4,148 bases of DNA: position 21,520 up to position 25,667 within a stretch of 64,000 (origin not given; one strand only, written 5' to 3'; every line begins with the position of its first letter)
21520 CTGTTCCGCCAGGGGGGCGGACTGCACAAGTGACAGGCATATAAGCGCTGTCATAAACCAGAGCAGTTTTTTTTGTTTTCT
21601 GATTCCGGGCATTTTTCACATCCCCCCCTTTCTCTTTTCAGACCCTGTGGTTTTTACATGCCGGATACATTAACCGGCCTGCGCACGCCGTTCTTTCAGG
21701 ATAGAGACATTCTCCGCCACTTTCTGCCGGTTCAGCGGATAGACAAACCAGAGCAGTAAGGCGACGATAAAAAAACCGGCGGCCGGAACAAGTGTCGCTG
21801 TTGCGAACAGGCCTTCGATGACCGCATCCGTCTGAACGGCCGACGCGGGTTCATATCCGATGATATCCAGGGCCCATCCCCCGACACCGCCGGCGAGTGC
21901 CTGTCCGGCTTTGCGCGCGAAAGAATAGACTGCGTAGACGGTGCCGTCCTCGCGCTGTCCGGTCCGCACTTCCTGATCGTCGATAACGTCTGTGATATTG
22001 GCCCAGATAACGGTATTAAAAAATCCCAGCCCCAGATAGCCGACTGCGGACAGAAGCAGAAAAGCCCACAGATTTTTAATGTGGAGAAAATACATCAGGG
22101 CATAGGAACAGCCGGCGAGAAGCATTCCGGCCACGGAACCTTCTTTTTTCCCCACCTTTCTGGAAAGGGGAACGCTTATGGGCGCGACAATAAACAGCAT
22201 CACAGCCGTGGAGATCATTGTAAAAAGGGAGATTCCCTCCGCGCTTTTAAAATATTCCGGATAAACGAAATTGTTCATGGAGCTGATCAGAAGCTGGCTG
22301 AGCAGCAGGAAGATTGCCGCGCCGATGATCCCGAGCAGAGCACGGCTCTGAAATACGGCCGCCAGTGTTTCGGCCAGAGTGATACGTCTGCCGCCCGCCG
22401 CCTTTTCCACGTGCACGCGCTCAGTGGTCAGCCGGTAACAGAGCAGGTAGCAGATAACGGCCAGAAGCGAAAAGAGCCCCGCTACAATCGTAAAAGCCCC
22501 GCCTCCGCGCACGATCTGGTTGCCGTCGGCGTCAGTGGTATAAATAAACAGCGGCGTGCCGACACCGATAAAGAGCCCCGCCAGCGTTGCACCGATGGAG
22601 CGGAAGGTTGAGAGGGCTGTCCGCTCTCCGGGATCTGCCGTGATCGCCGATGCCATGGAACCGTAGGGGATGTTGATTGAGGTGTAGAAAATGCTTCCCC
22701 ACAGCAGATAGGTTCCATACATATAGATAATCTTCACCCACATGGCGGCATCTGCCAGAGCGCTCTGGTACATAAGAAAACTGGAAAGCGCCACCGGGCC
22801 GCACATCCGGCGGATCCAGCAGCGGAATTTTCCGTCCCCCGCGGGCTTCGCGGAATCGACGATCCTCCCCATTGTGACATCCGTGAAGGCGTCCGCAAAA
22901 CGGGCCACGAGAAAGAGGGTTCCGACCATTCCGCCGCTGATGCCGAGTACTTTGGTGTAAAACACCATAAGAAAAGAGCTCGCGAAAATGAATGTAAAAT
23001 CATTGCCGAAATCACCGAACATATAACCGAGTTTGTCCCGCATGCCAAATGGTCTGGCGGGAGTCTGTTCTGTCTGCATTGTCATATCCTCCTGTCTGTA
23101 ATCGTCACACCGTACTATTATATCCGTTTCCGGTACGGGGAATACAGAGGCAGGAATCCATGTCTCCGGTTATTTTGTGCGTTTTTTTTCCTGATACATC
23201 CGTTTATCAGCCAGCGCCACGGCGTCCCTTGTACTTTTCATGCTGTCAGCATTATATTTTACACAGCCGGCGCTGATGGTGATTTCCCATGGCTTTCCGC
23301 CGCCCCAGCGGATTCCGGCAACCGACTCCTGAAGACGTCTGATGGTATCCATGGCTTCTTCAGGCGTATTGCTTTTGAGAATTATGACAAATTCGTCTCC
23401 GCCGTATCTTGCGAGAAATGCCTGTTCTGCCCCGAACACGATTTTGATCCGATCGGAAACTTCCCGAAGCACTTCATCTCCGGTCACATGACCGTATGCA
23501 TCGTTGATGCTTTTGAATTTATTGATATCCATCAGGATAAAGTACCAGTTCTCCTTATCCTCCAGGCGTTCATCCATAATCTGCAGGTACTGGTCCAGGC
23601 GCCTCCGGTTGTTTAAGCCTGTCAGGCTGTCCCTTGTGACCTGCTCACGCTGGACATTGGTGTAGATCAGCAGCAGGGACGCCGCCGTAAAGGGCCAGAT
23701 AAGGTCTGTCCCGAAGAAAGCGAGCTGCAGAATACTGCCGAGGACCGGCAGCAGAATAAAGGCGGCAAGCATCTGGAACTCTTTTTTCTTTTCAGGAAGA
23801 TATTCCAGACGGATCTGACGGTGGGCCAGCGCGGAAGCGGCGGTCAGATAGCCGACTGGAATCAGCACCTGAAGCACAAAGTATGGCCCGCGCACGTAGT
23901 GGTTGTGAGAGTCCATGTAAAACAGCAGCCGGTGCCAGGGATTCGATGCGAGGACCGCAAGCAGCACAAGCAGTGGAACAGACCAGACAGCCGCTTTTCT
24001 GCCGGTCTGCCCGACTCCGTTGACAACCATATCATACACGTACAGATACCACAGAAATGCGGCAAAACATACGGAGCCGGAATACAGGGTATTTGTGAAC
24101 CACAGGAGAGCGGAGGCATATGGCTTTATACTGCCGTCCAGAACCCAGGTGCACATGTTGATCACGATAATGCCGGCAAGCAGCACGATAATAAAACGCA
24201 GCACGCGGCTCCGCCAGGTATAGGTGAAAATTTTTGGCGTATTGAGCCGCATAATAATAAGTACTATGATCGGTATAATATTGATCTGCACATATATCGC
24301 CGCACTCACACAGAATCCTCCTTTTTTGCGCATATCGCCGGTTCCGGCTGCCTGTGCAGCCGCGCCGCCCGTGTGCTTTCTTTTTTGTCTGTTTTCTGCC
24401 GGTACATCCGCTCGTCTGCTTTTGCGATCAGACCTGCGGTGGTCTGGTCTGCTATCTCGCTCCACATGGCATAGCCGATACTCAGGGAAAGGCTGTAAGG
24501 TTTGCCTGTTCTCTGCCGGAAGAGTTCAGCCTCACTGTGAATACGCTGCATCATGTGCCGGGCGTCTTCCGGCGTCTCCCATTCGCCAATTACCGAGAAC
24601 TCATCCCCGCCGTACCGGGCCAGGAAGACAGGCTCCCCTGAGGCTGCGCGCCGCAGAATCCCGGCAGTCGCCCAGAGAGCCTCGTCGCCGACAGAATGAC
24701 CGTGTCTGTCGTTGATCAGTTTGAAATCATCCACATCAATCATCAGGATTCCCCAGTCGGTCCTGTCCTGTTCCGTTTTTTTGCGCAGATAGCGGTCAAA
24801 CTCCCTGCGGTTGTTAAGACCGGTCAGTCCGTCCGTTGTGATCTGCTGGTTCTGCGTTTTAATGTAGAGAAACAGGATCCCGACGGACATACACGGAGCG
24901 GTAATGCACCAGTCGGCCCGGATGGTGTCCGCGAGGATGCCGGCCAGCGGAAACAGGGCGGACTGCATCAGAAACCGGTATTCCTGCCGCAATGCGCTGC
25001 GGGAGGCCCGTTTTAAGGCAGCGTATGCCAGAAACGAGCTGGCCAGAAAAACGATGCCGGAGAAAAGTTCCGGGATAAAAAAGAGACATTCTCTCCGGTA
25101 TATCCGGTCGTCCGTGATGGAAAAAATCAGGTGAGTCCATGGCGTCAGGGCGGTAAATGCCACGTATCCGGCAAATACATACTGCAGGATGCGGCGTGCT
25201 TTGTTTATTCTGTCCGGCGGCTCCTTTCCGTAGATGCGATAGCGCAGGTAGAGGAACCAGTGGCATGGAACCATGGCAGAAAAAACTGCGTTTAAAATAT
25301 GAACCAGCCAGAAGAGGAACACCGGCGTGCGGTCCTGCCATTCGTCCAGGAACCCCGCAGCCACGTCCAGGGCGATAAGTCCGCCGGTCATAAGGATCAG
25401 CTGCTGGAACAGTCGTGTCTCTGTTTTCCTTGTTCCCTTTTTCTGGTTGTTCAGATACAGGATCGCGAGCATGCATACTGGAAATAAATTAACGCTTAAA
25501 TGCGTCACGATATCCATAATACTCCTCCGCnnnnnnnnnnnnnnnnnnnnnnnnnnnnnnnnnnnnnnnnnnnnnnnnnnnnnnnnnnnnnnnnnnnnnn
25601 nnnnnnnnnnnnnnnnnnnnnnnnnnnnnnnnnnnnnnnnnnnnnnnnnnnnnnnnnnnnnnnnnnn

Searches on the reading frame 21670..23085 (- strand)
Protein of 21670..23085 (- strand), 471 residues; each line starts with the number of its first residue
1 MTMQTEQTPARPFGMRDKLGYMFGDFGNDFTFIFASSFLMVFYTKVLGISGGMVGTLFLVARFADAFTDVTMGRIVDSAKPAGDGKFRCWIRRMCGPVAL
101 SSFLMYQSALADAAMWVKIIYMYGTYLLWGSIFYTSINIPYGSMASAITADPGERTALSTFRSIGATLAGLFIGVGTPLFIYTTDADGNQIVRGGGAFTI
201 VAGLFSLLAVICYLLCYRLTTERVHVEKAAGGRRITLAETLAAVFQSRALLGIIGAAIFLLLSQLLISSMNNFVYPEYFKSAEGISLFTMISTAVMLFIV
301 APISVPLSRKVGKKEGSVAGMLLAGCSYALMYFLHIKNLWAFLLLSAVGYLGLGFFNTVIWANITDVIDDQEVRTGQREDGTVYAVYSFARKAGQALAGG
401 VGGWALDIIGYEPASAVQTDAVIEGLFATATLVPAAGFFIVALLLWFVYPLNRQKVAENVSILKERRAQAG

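Call 55: search_protein_families(library=pfam, proteins=[window:21670-23085:-], max_evalue=0.00001)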
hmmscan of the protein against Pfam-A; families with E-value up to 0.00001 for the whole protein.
window:21670-23085:- (471 aa): 2 families
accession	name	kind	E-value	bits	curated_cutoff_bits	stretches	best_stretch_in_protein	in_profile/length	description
PF13347.12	MFS_2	-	6.2e-73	246.2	27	1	20-453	1-427/427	MFS/sugar transport protein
PF07690.21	MFS_1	-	1.7e-17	63.8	33.4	2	136-398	101-346/347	Major Facilitator Superfamily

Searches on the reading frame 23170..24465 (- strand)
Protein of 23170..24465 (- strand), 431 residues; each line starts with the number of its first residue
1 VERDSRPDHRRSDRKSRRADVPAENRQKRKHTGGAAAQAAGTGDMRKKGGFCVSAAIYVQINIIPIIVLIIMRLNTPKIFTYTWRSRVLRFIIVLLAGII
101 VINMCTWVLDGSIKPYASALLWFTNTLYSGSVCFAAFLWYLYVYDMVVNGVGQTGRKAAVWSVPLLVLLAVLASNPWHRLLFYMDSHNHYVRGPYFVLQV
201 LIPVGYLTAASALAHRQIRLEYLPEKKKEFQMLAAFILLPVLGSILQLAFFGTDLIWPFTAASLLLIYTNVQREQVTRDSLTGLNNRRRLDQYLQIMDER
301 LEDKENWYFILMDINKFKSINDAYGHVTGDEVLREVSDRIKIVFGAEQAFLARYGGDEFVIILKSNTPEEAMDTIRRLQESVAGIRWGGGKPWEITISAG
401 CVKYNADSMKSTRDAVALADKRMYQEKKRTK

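Call 55: search_protein_families(library=pfam, proteins=[window:23170-24465:-], max_evalue=0.00001)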
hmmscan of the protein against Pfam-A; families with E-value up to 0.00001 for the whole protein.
window:23170-24465:- (431 aa): 2 families
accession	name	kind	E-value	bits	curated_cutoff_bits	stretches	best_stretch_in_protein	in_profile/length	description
PF00990.26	GGDEF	-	6e-37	127.3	23.8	1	277-429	2-157/161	Diguanylate cyclase, GGDEF domain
PF16927.11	HisKA_7TM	-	2.5e-08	34.5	28.6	1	80-275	13-218/224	N-terminal 7TM region of histidine kinase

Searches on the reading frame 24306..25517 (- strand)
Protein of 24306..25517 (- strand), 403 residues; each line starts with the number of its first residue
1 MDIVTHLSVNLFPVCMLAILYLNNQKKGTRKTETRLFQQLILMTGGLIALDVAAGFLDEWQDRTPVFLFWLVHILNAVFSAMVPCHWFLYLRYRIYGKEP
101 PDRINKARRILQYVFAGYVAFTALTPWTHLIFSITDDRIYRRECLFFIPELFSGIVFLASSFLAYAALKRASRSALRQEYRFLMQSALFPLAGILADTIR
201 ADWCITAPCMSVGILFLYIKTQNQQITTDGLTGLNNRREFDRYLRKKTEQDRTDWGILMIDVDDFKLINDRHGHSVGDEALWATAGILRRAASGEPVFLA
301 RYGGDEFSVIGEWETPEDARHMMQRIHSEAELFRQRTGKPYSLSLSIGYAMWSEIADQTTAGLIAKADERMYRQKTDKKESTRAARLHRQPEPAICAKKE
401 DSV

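Call 55: search_protein_families(library=pfam, proteins=[window:24306-25517:-], max_evalue=0.00001)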
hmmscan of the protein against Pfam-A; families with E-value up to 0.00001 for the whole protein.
window:24306-25517:- (403 aa): 1 family
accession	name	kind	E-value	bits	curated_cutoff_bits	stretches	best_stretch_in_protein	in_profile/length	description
PF00990.26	GGDEF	-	6.3e-33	114.3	23.8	1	227-380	2-160/161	Diguanylate cyclase, GGDEF domain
